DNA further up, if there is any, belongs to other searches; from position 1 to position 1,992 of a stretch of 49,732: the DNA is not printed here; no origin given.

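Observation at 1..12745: Eight-gene, single-strand glycan-degradation locus built around two unknown beta-barrel proteins instead of SusC/SusD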

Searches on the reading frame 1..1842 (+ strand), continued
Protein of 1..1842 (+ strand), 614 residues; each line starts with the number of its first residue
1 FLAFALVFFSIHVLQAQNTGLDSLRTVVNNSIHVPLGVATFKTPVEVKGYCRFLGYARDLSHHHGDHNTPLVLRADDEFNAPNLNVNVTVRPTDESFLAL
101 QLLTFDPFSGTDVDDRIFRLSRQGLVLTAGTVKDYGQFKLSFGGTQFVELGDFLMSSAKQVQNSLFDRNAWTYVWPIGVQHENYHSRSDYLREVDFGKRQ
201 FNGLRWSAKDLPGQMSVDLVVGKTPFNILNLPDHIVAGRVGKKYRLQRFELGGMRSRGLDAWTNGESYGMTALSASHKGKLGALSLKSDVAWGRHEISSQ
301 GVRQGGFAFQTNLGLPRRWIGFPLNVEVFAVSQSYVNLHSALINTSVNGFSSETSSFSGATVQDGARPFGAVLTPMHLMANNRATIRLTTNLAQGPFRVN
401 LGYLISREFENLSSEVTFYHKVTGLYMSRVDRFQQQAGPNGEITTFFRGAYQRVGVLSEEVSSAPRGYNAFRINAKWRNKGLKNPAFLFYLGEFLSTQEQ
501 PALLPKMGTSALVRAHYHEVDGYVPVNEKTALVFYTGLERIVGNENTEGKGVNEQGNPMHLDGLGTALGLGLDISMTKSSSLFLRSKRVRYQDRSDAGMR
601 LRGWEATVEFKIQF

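Call 62: find_encoding_contigs(protein=P0219, flank=10000, max_places=1)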
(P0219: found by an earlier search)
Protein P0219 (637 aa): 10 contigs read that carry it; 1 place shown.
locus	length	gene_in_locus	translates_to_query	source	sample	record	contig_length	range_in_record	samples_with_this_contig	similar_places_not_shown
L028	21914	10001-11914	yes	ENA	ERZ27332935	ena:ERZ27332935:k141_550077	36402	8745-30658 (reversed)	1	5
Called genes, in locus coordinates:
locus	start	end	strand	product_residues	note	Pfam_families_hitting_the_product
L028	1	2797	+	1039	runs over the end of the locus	PF08757:CotH, PF00932:LTD, PF18962:Por_Secre_tail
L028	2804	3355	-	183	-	-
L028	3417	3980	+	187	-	-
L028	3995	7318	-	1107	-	PF07494:Reg_prop (faint), PF07495:Y_Y_Y, PF07228:SpoIIE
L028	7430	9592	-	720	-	PF02927:CelD_N, PF00759:Glyco_hydro_9, PF18962:Por_Secre_tail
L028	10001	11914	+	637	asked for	-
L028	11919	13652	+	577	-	-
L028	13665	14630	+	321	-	-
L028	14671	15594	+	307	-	-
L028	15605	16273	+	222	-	PF21582:CBM30 (weak)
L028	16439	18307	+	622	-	PF07696:7TMR-DISMED2, PF07695:7TMR-DISM_7TM, PF12760:Zn_ribbon_IS1595 (faint)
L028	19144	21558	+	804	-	PF00150:Cellulase, PF03422:CBM_6, PF16990:CBM_35 (faint), PF18099:CBM_35_2, PF18962:Por_Secre_tail (weak)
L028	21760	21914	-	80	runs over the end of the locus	-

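Call 63: find_encoding_contigs(protein=P0228, flank=10000, max_places=1)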
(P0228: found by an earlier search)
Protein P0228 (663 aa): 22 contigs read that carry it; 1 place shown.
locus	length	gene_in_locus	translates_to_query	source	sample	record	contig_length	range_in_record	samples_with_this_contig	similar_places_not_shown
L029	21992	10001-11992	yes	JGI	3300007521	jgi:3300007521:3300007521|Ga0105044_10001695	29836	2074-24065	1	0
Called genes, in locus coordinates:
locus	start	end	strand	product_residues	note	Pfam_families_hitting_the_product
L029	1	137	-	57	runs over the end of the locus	-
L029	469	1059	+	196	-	PF00440:TetR_N, PF08359:TetR_C_4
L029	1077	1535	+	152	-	-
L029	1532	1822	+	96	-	PF07883:Cupin_2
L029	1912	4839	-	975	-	PF07494:Reg_prop (faint), PF07495:Y_Y_Y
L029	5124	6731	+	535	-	PF18962:Por_Secre_tail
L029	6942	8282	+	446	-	PF18962:Por_Secre_tail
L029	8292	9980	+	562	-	PF00474:SSF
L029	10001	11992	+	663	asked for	-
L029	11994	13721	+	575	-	-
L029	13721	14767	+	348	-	-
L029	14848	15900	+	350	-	PF21582:CBM30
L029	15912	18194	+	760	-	PF00933:Glyco_hydro_3, PF01915:Glyco_hydro_3_C, PF14310:Fn3-like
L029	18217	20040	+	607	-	PF03935:SKN1_KRE6_Sbg1 (weak), PF00722:Glyco_hydro_16, PF26113:GH16_XgeA, PF03935:SKN1_KRE6_Sbg1 (weak), PF19408:PKD_6, PF18962:Por_Secre_tail (weak)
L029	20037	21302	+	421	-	-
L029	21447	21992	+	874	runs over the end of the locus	PF00884:Sulfatase, PF01663:Phosphodiest (weak), PF16347:SGSH_C (weak), PF00754:F5_F8_type_C, PF22633:F5_F8_type_C_2 (weak)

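Call 64: find_encoding_contigs(protein=P0232, flank=10000, max_places=1)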
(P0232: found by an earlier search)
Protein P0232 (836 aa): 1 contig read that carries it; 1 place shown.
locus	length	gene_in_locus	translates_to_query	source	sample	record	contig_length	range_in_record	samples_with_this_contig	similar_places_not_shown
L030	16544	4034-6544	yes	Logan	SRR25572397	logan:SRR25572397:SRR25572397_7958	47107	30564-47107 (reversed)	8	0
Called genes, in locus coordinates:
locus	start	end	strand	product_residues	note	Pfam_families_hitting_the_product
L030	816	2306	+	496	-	PF00150:Cellulase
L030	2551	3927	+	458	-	PF18962:Por_Secre_tail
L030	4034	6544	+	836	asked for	-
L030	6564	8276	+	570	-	-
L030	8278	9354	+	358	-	-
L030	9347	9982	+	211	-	-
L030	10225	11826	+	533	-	PF18962:Por_Secre_tail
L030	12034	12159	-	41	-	-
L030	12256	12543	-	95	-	-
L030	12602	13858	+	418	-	PF00544:Pectate_lyase_4, PF18962:Por_Secre_tail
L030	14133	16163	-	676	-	PF00989:PAS, PF13188:PAS_8, PF13426:PAS_9, PF00989:PAS, PF08448:PAS_4 (weak), PF00512:HisKA, PF02518:HATPase_c, PF00072:Response_reg, +3 more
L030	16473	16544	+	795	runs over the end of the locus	PF04616:Glyco_hydro_43, PF00754:F5_F8_type_C, PF22633:F5_F8_type_C_2, PF13385:Laminin_G_3, PF18962:Por_Secre_tail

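Call 66: find_homologous_proteins(query=P0219)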
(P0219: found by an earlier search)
Query P0219 (637 aa): 2 proteins with E <= 0.001 among 8000 candidates.
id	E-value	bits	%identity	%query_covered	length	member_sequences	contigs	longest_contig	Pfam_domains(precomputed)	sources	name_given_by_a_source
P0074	0.0e+0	1444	99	100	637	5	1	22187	-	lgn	-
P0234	7.5e-129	449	41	92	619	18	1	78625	-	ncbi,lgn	-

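Call 67: find_encoding_contigs(protein=P0234, flank=10000, max_places=3)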
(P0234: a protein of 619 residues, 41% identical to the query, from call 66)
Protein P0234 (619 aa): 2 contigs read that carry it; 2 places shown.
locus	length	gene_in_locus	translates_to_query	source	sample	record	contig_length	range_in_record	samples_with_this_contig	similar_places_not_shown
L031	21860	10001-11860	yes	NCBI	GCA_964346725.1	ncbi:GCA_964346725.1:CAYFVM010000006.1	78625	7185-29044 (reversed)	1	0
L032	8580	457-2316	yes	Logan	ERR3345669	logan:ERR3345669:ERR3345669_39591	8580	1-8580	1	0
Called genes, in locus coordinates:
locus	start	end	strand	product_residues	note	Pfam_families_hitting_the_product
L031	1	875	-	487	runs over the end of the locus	PF00083:Sugar_tr, PF07690:MFS_1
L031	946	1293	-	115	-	PF27526:XylA2_C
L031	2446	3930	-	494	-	PF00370:FGGY_N, PF02782:FGGY_C (weak)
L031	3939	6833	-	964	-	PF13802:Gal_mutarotas_2, PF07691:PA14 (weak), PF01055:Glyco_hydro_31_2nd, PF21365:Glyco_hydro_31_3rd, PF17137:DUF5110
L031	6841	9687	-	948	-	PF02837:Glyco_hydro_2_N, PF13364:BetaGal_ABD2 (weak), PF22666:Glyco_hydro_2_N2 (faint), PF00703:Glyco_hydro_2, PF02836:Glyco_hydro_2_C, PF16355:DUF4982, PF25262:DUF7862 (faint), PF18565:Glyco_hydro2_C5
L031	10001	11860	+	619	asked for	-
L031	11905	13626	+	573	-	-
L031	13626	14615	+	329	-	-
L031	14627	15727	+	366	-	-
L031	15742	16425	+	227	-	PF21582:CBM30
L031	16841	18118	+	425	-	PF00144:Beta-lactamase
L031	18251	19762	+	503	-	PF00682:HMGL-like, PF22617:HCS_D2, PF08502:LeuA_dimer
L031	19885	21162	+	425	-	PF00464:SHMT, PF00155:Aminotran_1_2 (weak)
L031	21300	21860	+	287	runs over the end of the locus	PF01734:Patatin, PF19890:DUF6363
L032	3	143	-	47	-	?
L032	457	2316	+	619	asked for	-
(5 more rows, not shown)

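Call 73: list_cluster_members(proteins=[P0078, P0079, P0081, P0082, P0083, P0085, P0086, P0087, P0089, P0091])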
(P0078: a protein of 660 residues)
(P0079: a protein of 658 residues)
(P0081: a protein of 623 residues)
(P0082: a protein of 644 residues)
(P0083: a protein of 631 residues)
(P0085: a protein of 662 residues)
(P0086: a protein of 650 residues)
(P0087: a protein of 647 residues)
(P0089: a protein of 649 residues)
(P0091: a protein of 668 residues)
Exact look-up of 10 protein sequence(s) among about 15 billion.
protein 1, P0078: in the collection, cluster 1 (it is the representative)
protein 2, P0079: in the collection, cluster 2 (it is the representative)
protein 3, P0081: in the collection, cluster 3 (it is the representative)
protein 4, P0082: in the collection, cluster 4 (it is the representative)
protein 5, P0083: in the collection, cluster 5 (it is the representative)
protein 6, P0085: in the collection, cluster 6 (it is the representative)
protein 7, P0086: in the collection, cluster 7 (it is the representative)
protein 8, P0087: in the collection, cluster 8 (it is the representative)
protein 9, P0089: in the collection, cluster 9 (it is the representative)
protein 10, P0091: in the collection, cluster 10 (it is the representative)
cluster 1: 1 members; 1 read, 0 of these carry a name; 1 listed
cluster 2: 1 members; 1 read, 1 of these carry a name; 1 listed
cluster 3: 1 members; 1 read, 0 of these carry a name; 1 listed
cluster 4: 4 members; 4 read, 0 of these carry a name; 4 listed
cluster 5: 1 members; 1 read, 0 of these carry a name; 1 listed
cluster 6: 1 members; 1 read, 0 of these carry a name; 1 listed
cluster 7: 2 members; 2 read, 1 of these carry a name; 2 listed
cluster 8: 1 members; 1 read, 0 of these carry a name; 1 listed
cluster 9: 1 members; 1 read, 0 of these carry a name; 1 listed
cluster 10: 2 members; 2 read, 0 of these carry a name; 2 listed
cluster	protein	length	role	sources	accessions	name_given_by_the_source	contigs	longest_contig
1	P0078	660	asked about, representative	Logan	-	-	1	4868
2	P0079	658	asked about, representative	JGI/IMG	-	hypothetical protein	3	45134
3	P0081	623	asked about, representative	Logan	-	-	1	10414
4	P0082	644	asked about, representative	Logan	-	-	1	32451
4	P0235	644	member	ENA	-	-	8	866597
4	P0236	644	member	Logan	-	-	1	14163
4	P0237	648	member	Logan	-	-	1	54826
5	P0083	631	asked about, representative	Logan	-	-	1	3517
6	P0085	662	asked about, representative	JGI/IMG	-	-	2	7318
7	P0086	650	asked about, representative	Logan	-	-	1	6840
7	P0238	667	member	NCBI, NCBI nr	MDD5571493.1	MAG: hypothetical protein PHD97_10120 [Bacteroidales bacterium] | hypothetical protein [Bacteroidales bacterium]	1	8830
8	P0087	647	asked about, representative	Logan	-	-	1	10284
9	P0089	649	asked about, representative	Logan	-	-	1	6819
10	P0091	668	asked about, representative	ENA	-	-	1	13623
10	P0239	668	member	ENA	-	-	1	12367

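Call 88: search_protein_families(library=ncbifam, proteins=[L009:15932-17740:+, L028:15605-16270:+, L029:14848-15897:+], max_evalue=0.01)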
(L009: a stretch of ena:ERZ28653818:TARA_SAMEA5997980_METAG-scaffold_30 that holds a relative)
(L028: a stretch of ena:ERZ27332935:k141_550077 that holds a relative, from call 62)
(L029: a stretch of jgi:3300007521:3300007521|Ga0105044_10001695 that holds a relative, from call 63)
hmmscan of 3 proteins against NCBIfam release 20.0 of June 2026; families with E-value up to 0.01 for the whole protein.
L009:15932-17740:+ (603 aa): 2 families
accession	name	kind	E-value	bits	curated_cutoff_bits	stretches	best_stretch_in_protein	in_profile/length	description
TIGR04183.1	Por_Secre_tail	domain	1.6e-10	40.8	23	1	526-603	1-72/72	T9SS type A sorting domain-containing protein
NF038113.1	T9SSA_dep_M36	equivalog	2.2e-10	39.4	885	1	518-593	790-860/869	T9SS-dependent M36 family metallopeptidase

L028:15605-16270:+ (222 aa): 0 families

L029:14848-15897:+ (350 aa): 0 families

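Call 98: list_cluster_members(proteins=[P0092, P0093, P0094, P0095, P0098, P0101, P0103, P0105, P0107, P0111])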
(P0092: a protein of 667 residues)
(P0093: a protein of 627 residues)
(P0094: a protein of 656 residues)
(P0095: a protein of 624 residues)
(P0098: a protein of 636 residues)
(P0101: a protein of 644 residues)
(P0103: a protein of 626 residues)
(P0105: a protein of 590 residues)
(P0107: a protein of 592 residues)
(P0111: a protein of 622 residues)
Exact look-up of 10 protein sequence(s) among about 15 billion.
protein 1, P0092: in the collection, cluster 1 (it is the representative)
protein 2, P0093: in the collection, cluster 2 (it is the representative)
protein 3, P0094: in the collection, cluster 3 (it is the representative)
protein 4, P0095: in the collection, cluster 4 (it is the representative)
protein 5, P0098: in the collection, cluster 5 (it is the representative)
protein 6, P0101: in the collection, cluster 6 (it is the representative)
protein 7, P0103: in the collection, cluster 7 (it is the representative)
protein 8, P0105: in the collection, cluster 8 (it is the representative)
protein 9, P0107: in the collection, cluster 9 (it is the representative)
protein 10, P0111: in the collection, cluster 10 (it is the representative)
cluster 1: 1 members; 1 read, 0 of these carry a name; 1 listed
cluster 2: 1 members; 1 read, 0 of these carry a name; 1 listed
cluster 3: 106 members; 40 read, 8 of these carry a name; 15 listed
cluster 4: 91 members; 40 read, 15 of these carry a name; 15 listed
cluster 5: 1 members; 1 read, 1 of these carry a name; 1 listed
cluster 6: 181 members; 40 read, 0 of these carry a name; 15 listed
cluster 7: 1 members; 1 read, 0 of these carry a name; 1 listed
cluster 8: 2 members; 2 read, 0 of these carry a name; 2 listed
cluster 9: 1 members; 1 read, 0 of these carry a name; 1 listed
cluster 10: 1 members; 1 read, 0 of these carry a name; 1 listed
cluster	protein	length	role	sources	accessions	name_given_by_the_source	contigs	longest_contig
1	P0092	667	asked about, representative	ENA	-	-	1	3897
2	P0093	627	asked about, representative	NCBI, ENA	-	-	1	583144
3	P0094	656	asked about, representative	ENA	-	-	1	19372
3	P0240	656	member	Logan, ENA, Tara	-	strand:- start:6272 stop:8242 length:1971 start_codon:yes stop_codon:yes ...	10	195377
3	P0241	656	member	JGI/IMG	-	hypothetical protein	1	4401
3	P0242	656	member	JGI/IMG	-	hypothetical protein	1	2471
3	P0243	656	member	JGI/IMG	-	hypothetical protein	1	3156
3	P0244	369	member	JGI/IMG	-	hypothetical protein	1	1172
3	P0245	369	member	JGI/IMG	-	hypothetical protein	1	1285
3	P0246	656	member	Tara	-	strand:- start:5642 stop:7612 length:1971 start_codon:yes stop_codon:yes ...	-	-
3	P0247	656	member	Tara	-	strand:- start:527 stop:2497 length:1971 start_codon:yes stop_codon:yes gene_type:complete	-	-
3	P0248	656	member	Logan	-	-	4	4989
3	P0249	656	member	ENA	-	-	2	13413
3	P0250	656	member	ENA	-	-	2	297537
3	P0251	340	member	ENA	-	-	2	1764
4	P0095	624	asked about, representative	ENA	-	-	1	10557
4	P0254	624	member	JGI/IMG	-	hypothetical protein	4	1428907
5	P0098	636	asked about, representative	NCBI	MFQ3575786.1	MAG: hypothetical protein SNJ77_05055 [Cytophagales bacterium]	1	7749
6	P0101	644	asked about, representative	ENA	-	-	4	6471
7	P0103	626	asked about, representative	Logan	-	-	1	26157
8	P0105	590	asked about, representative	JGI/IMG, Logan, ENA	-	-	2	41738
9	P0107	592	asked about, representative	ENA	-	-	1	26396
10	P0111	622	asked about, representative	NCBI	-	-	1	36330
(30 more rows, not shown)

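Call 103: find_encoding_contigs(protein=P0093, flank=10000, max_places=1)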
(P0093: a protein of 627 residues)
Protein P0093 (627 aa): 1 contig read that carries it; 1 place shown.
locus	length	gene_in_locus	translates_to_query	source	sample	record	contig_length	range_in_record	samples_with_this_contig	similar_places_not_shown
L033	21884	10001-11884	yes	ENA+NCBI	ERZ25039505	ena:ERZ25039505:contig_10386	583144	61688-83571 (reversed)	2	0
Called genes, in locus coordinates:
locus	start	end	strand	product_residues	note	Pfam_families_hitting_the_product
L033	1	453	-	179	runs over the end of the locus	PF00132:Hexapep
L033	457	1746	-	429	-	PF13579:Glyco_trans_4_4 (faint), PF13439:Glyco_transf_4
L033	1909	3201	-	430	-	PF23019:DUF7033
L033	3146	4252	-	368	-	PF00155:Aminotran_1_2, PF00266:Aminotran_5 (weak), PF01041:DegT_DnrJ_EryC1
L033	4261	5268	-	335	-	PF01408:GFO_IDH_MocA, PF02894:GFO_IDH_MocA_C, PF22725:GFO_IDH_MocA_C3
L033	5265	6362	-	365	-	PF00155:Aminotran_1_2, PF01041:DegT_DnrJ_EryC1, PF01212:Beta_elim_lyase (weak), PF00266:Aminotran_5 (weak)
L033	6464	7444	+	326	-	PF00365:PFK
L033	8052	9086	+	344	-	-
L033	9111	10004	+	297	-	PF26113:GH16_XgeA, PF00722:Glyco_hydro_16, PF03935:SKN1_KRE6_Sbg1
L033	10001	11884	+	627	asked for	-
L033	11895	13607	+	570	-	-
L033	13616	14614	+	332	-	-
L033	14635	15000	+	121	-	-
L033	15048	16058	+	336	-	PF00933:Glyco_hydro_3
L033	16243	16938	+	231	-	PF01915:Glyco_hydro_3_C, PF14310:Fn3-like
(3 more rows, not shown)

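Call 104: find_encoding_contigs(protein=P0254, flank=10000, max_places=1)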
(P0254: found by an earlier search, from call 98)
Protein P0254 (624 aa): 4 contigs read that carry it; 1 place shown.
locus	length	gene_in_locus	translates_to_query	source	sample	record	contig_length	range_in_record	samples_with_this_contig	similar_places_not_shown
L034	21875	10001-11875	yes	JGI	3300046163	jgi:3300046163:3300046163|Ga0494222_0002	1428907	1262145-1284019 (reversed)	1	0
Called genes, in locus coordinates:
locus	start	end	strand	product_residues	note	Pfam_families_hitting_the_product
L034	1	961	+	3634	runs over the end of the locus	PF07495:Y_Y_Y (faint), PF07354:Sp38 (faint), PF13573:SprB, PF13573:SprB, PF07603:Lcl_C (weak), PF13573:SprB, PF19408:PKD_6 (weak), PF18962:Por_Secre_tail, +2 more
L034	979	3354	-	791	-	PF20009:GEVED, PF13573:SprB (weak), PF13585:CHU_C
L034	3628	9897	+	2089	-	PF13205:Big_5 (faint), PF00932:LTD, PF00050:Kazal_1 (weak), PF00932:LTD, PF18962:Por_Secre_tail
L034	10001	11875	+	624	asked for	-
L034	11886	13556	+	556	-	-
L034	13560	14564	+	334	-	-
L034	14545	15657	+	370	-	-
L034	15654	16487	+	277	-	PF26113:GH16_XgeA (weak), PF00722:Glyco_hydro_16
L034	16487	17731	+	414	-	PF02836:Glyco_hydro_2_C (weak)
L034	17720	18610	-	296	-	PF07611:DUF1574 (faint)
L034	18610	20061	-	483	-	PF03062:MBOAT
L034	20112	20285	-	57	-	PF18962:Por_Secre_tail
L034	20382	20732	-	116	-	-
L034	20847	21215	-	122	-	-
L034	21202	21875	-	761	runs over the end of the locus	PF00722:Glyco_hydro_16, PF02922:CBM_48 (weak), PF16561:AMPK1_CBM (faint)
